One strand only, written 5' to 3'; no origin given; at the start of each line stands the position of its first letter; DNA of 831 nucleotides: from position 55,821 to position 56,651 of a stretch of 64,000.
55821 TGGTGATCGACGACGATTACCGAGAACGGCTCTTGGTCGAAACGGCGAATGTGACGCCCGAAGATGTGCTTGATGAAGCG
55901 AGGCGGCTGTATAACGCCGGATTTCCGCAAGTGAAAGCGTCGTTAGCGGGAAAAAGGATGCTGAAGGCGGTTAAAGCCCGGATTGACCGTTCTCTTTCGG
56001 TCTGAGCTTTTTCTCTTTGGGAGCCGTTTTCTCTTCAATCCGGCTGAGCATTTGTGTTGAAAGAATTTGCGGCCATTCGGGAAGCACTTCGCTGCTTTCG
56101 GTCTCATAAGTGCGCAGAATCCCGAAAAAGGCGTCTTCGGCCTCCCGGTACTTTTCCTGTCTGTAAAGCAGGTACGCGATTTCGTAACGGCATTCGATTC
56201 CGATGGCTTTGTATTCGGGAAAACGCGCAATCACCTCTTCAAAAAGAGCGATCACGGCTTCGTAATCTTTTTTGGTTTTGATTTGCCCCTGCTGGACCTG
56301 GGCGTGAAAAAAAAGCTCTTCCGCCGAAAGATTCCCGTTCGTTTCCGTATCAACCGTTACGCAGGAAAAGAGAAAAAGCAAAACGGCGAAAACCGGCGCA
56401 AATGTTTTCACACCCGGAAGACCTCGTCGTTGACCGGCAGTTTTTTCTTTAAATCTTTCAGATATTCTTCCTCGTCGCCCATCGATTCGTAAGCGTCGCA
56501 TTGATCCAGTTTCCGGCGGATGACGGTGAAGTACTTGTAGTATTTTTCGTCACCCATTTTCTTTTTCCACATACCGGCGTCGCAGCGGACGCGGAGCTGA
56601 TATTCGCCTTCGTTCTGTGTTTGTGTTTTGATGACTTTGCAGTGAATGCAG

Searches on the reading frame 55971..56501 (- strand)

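Call 17: search_protein_families(library=pfam, proteins=[window:55971-56501:-], max_evalue=0.001)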
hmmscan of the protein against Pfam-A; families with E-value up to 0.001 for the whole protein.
window:55971-56501:- (176 aa): 0 families

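Call 84: search_protein_families(library=ncbifam, proteins=[window:55971-56501:-], max_evalue=0.001)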
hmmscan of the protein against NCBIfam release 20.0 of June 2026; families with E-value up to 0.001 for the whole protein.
window:55971-56501:- (176 aa): 2 families
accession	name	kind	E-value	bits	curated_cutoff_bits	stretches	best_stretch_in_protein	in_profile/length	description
TIGR03302.1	OM_YfiO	subfamily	1.6e-06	27.8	81.4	1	33-126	3-94/239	outer membrane protein assembly factor BamD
TIGR02795.1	tol_pal_ybgF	equivalog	0.00013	22.5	90.1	1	76-136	14-73/119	tol-pal system protein YbgF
